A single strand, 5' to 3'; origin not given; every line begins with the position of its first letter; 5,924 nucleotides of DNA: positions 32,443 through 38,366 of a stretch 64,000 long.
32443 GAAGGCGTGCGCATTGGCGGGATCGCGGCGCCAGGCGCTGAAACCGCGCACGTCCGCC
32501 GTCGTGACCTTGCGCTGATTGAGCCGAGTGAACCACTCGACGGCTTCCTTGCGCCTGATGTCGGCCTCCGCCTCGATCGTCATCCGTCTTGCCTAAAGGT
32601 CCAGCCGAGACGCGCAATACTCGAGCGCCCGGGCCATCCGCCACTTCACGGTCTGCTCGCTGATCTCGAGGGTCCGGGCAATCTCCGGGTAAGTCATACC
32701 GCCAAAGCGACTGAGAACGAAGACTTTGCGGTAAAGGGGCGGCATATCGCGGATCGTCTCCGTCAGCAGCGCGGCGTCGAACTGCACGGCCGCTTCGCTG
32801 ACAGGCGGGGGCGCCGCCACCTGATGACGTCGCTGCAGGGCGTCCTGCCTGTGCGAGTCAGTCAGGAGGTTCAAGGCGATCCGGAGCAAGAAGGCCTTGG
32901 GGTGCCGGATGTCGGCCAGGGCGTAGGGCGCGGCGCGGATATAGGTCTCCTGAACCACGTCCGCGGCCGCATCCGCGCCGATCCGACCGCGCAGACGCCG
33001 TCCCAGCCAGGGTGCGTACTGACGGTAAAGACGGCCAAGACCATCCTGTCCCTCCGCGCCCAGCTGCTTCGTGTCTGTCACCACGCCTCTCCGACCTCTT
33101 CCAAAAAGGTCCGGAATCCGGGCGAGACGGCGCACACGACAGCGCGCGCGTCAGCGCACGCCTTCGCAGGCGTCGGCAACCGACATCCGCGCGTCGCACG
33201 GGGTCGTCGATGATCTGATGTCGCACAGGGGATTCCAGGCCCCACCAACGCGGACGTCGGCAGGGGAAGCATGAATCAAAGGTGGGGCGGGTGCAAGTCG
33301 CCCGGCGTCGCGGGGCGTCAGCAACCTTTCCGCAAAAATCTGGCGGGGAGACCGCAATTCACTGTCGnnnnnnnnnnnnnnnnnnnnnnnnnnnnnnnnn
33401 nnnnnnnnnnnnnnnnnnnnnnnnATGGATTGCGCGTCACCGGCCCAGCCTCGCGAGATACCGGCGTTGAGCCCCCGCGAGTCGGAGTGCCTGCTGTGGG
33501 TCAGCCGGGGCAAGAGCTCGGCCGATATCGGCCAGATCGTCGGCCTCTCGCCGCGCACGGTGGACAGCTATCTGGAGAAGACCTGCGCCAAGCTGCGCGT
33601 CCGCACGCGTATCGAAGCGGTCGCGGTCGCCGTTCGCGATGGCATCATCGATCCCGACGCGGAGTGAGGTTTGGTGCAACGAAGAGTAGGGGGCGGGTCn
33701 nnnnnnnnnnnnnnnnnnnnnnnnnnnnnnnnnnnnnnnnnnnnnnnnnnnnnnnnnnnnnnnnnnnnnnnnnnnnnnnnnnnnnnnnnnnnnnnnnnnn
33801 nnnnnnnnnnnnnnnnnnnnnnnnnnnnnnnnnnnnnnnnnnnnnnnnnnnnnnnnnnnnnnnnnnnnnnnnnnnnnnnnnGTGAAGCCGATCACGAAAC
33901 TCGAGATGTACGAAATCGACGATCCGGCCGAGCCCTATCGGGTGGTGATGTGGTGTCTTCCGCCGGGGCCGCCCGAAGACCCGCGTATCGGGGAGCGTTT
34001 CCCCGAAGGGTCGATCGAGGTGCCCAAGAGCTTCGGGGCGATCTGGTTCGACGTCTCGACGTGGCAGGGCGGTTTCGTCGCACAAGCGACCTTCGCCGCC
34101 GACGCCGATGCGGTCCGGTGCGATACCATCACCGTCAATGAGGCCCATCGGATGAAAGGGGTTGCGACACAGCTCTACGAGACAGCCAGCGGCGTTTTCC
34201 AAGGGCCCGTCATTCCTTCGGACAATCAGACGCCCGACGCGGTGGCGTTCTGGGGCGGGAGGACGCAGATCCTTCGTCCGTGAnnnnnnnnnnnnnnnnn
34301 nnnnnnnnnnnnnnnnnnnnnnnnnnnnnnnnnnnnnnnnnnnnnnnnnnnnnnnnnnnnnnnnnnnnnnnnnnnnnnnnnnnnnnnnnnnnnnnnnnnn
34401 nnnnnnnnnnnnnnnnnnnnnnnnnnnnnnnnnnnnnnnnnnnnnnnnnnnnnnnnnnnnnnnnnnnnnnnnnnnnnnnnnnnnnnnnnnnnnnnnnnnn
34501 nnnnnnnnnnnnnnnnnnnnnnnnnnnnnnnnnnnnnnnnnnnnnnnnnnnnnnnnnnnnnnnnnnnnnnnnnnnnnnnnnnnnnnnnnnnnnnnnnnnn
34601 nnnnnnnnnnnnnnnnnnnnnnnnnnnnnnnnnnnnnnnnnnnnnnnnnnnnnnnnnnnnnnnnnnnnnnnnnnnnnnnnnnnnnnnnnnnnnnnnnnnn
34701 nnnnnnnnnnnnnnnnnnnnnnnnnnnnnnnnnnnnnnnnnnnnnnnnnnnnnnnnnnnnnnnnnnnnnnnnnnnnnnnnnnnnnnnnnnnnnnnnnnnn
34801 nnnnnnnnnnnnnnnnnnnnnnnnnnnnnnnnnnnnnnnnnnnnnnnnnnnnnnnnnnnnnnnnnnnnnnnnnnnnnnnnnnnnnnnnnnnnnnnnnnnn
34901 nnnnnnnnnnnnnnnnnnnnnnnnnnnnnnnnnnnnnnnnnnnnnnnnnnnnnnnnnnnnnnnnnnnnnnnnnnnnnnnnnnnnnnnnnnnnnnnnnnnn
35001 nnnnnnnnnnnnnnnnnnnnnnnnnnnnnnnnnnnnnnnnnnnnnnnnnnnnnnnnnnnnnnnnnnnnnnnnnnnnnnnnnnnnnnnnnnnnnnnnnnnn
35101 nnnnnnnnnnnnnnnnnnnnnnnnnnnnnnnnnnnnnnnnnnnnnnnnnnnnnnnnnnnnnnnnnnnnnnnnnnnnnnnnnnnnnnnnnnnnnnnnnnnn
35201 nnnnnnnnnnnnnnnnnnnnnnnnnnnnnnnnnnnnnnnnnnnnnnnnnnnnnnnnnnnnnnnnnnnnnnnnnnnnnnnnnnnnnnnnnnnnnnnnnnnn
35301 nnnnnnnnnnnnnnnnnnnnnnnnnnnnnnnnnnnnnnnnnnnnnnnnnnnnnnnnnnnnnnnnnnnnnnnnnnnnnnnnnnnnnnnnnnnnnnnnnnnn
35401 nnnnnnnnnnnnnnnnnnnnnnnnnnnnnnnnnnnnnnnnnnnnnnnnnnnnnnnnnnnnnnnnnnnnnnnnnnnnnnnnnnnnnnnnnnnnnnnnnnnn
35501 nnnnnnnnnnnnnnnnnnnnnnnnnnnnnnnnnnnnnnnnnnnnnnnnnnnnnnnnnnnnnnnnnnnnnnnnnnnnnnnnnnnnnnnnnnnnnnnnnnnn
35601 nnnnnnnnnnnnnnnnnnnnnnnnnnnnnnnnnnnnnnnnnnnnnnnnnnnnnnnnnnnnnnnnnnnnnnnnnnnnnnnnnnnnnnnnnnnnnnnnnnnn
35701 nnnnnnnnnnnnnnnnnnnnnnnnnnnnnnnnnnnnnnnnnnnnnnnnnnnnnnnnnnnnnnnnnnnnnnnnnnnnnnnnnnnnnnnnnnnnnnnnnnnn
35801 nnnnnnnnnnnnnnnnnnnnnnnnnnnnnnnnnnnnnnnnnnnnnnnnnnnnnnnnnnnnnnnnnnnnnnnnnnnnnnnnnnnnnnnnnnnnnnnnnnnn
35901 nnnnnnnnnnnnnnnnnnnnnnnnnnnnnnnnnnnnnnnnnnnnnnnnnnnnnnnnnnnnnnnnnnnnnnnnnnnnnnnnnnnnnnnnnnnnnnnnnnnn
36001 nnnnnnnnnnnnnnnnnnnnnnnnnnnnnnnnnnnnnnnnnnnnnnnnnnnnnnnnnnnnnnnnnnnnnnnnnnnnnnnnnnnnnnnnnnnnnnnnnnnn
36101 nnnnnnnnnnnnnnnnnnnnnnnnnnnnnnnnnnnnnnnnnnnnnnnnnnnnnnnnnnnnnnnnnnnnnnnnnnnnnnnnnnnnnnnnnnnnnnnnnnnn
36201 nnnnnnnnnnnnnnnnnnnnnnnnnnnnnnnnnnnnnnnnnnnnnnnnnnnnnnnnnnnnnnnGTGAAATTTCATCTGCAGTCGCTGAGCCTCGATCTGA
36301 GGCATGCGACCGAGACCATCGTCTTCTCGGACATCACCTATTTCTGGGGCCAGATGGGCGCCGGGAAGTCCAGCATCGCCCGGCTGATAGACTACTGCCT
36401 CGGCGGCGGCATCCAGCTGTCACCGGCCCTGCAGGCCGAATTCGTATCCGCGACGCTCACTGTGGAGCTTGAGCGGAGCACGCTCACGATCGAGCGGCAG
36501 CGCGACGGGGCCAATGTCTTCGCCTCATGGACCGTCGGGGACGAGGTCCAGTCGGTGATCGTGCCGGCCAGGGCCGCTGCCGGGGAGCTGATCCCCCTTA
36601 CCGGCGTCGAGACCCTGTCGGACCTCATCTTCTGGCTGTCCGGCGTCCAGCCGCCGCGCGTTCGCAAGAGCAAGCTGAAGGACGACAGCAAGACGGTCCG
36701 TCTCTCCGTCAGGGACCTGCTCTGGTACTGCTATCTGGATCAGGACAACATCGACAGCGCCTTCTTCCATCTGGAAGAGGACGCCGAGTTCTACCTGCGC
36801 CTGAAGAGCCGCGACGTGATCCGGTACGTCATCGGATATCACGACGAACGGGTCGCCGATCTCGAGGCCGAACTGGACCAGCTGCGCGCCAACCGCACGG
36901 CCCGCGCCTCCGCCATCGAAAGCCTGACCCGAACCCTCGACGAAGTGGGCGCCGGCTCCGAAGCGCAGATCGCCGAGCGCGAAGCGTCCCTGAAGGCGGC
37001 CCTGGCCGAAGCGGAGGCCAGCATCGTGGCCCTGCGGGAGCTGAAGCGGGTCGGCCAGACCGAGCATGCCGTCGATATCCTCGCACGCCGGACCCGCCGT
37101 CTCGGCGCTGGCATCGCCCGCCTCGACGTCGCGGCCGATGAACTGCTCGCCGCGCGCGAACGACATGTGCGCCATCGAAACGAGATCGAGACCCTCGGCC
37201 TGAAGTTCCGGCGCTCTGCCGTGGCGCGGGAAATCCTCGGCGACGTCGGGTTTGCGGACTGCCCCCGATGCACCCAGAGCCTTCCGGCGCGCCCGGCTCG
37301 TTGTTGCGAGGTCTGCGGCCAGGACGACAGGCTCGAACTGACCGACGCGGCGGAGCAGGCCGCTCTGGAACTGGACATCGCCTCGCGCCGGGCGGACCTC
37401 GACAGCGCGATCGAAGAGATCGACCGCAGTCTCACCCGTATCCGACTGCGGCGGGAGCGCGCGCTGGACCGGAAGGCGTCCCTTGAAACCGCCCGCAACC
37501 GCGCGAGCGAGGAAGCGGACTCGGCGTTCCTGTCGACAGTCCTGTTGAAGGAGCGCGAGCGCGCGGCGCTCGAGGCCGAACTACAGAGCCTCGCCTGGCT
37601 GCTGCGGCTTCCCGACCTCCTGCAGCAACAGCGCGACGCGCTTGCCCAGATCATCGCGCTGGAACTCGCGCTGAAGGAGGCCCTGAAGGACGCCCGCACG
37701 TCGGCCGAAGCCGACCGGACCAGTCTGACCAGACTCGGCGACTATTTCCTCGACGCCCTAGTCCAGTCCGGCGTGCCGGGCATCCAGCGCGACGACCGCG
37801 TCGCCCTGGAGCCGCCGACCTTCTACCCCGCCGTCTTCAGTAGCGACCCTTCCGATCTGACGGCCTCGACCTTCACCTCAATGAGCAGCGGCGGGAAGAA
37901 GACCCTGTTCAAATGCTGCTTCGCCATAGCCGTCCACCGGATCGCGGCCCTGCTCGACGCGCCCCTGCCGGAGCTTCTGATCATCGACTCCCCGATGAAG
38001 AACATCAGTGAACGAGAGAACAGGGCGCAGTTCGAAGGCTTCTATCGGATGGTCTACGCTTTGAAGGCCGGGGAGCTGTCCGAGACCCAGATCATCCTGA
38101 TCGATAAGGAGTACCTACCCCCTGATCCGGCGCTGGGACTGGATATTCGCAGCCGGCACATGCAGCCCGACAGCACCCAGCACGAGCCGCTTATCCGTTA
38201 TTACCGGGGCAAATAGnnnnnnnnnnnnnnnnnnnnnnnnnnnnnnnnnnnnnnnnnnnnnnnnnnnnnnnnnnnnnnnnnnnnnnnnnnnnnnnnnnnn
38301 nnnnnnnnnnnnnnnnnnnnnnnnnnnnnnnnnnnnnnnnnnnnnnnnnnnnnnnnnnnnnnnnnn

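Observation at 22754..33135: Complete isopeptidase-type lasso peptide locus carried as cargo next to a T4SS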

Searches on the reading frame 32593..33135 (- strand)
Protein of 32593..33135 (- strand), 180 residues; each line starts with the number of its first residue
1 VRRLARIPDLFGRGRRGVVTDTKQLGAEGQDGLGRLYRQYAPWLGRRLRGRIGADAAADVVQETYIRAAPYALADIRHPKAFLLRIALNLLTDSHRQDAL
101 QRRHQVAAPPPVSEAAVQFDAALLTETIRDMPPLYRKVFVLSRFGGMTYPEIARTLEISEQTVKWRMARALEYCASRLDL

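Call 3: search_protein_families(library=pfam, proteins=[window:32593-33135:-], max_evalue=0.01)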
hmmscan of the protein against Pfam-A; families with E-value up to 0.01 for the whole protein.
window:32593-33135:- (180 aa): 8 families
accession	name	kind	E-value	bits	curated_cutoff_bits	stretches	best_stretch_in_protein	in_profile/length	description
PF08281.18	Sigma70_r4_2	-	4.9e-16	58.5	25.7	1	123-174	3-54/54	Sigma-70, region 4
PF04545.22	Sigma70_r4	-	2.6e-08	33.7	24.1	1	130-172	4-46/50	Sigma-70, region 4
PF04542.20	Sigma70_r2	-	1.7e-06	28.2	24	1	36-98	1-68/71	Sigma-70 region 2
PF07638.17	Sigma70_ECF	-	2.3e-05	24.8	21.1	1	114-170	121-177/185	ECF sigma factor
PF13412.12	HTH_24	-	0.00017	21.5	21.9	1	140-169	11-40/48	Winged helix-turn-helix DNA-binding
PF12840.13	HTH_20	-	0.0022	18.4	27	1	143-171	12-42/51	Helix-turn-helix domain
PF13384.12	HTH_23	-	0.004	17.4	24.6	0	146-166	17-38/50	Homeodomain-like domain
PF00196.25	GerE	-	0.0065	16.5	23.5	0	146-169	17-40/57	Bacterial regulatory proteins, luxR family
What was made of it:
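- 32593..33084 (-): FecI-like ECF sigma factor. The longest ORF runs to 33135. Sigma70_r2 and r4_2 hits (call 3).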

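Call 4: search_protein_families(library=ncbifam, proteins=[window:32593-33135:-], max_evalue=0.01)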
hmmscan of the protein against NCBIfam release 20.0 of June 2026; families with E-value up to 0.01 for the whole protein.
window:32593-33135:- (180 aa): 64 families (the best 25 are shown)
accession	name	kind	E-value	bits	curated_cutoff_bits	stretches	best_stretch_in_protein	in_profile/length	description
NF009179.0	PRK12527.1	equivalog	2.2e-21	76.5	162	1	36-178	4-153/159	RNA polymerase sigma factor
NF041727.1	ECF_sigma_FecI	equivalog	2.7e-18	66.5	260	1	29-174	9-164/169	ferric citrate uptake sigma factor FecI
NF009180.0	PRK12528.1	subfamily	1.1e-17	64.5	184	1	33-174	10-161/165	RNA polymerase sigma factor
NF008889.0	PRK11924.1-1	subfamily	7.2e-17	61.6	181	1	32-174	11-163/173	RNA polymerase sigma factor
NF007232.0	PRK09651.1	subfamily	9.3e-17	61.6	185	1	33-174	13-164/173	RNA polymerase sigma factor FecI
TIGR02985.1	Sig70_bacteroi1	subfamily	1e-15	58.4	126.4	1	35-172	5-156/162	RNA polymerase sigma-70 factor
NF007227.0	PRK09645.1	subfamily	7.5e-15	55.3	202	1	30-171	12-163/177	sigma-70 family RNA polymerase sigma factor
TIGR02983.1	SigE-fam_strep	subfamily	8.8e-15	55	141.55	1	55-172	31-152/162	SigE family RNA polymerase sigma factor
NF009177.0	PRK12525.1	subfamily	9.8e-15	54.8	266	1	33-176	11-164/168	RNA polymerase sigma factor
TIGR02937.1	sigma70-ECF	superfamily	1.9e-14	53.6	42.9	1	46-176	16-163/165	sigma-70 family RNA polymerase sigma factor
NF058625.1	sigma_PG0214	equivalog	1.1e-13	51.2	130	1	54-170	28-153/170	GFO_1088 family ECF-type sigma factor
NF008888.0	PRK11922.1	equivalog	1.8e-13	50.6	204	1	33-171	32-189/231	RNA polymerase sigma factor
NF009175.0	PRK12523.1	equivalog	2e-12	47.5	271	1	31-174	10-163/172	RNA polymerase sigma factor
NF005448.0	PRK07037.1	equivalog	6.9e-12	45.3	190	1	54-178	36-171/186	RNA polymerase factor sigma-70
NF007214.0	PRK09636.1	subfamily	1.7e-11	43.9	271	1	47-172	23-157/293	RNA polymerase sigma factor SigJ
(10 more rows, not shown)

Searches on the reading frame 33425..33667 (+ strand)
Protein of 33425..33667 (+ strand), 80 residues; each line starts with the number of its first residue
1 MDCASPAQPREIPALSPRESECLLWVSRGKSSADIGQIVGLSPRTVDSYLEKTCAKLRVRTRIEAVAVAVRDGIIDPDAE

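Call 45: search_protein_families(library=pfam, proteins=[window:33425-33667:+], max_evalue=10)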
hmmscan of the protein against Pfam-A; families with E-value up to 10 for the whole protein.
window:33425-33667:+ (80 aa): 9 families
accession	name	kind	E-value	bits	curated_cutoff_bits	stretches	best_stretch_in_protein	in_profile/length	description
PF00196.25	GerE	-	1.1e-14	54.2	23.5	1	14-69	2-57/57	Bacterial regulatory proteins, luxR family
PF08281.18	Sigma70_r4_2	-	2.2e-06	27.6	25.7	1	12-57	8-54/54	Sigma-70, region 4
PF04545.22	Sigma70_r4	-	0.0023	17.8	24.1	1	14-58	4-49/50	Sigma-70, region 4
PF13518.12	HTH_28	-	0.0048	17.4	25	1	22-50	5-33/52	Helix-turn-helix domain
PF13384.12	HTH_23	-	0.007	16.6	24.6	1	22-49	10-37/50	Homeodomain-like domain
PF13936.12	HTH_38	-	0.062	13.5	27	1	24-46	15-37/44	Helix-turn-helix domain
PF04967.18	HTH_10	-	0.077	13.3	23.1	1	27-57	21-51/53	HTH DNA binding domain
PF13551.12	HTH_29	-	0.092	13.3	28.1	1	22-51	4-34/64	Winged helix-turn helix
PF14493.12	HTH_40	-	0.22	12.3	27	1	25-56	9-39/89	Helix-turn-helix domain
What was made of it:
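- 33425..33667 (+): LuxR_R: 80-aa GerE-only regulator, divergent from the sigma gene. It marks the right edge of the conserved module. PF00196 54.2 bits (call 45).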

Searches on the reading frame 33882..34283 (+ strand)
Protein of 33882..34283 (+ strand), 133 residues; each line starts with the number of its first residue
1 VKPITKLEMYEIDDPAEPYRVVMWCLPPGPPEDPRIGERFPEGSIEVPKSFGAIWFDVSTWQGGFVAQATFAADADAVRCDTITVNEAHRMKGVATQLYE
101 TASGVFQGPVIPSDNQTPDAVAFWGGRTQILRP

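Call 45: search_protein_families(library=pfam, proteins=[window:33882-34283:+], max_evalue=10)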
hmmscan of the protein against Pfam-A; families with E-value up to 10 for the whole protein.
window:33882-34283:+ (133 aa): 3 families
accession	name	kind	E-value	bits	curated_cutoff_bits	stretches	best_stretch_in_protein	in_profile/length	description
PF14542.12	Acetyltransf_CG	-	0.065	13.8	30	1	62-102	8-49/80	GCN5-related N-acetyl-transferase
PF13508.13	Acetyltransf_7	-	0.097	13.5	27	1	64-102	13-53/84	Acetyltransferase (GNAT) domain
PF00583.31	Acetyltransf_1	-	0.11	13.2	20.7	1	64-102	43-84/116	Acetyltransferase (GNAT) family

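Call 46: search_protein_families(library=padloc, proteins=[window:33882-34283:+], max_evalue=0.01)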
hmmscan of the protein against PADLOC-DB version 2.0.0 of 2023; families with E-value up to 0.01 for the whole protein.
window:33882-34283:+ (133 aa): 0 families

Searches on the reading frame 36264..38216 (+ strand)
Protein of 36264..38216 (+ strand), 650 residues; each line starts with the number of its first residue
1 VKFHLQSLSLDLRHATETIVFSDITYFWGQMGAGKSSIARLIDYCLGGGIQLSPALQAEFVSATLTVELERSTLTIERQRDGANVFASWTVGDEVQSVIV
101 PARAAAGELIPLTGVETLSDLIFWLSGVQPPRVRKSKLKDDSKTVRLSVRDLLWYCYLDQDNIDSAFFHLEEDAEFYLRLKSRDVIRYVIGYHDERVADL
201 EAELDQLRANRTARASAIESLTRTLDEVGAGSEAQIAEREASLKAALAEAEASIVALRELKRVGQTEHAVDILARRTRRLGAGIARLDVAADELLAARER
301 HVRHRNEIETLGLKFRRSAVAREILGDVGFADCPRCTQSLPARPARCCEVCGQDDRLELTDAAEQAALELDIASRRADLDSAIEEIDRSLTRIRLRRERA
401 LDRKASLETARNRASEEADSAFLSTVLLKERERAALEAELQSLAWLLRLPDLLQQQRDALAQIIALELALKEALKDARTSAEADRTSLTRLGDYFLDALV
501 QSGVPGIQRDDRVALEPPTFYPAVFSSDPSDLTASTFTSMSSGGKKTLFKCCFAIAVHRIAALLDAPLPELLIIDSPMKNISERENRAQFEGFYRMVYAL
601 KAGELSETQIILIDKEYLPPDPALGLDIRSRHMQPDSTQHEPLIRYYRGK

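Call 45: search_protein_families(library=pfam, proteins=[window:36264-38216:+], max_evalue=10)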
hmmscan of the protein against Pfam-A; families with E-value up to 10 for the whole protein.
window:36264-38216:+ (650 aa): 5 families
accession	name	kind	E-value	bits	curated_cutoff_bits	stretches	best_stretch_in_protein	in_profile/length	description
PF13476.12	AAA_23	-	1.9e-06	29.1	27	1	17-196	13-142/201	AAA domain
PF02463.25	SMC_N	-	0.00091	19.1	40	2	20-47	21-49/220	RecF/RecN/SMC N terminal domain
PF13175.12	AAA_15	-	0.25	11.3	32.1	1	16-49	16-50/374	AAA ATPase domain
PF06476.17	DUF1090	-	0.97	9.9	24.4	1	194-259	38-98/110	Protein of unknown function (DUF1090)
PF13166.12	AAA_13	-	9.2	5.2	36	0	188-290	376-480/713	AAA domain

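Call 46: search_protein_families(library=padloc, proteins=[window:36264-38216:+], max_evalue=0.01)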
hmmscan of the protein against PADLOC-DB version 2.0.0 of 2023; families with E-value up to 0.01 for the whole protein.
window:36264-38216:+ (650 aa): 15 families
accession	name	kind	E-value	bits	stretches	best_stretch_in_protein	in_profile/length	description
PDLC03862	LmuB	-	9.6e-73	243.6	1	23-616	28-612/643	-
PDLC03859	LmuB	-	8.8e-54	181.7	1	1-616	1-585/611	-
PDLC03863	LmuB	-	4.9e-40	135.8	1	1-619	1-582/610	-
PDLC03860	LmuB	-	4.3e-14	50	1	5-612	9-517/565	-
PDLC00262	LmuB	-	1.4e-10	38.6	1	19-297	21-276/588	AAA ATPase domain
PDLC03866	LmuB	-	6.3e-09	32.6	1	17-249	18-246/641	-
PDLC03867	LmuB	-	6.5e-09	32.8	1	26-165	29-161/605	-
PDLC00259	LmuB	-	2.3e-08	31.3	1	18-293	20-272/588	AAA ATPase domain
PDLC03864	LmuB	-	2.4e-07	27.7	1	229-497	262-527/657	-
PDLC00263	LmuB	-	3e-06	25.3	1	16-89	18-92/204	AAA ATPase domain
PDLC00252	LmuB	-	9.7e-06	22.6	1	139-228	122-214/554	AAA ATPase domain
PDLC04135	mad3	-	0.0001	20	0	16-50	15-50/374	mads_3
PDLC00257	LmuB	-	0.00056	16.9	0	183-260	167-245/571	AAA ATPase domain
PDLC02717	PbeC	-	0.00067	16.2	1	540-617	541-607/610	PbeC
PDLC00254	LmuB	-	0.002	14.9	0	156-249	144-237/563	AAA ATPase domain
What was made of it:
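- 34400..38216 (+): Lamassu defence system (LmuA, LmuC, LmuB); start of the variable cargo, followed by metal-efflux genes. PADLOC hits, LmuB 243.6 bits (call 46).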
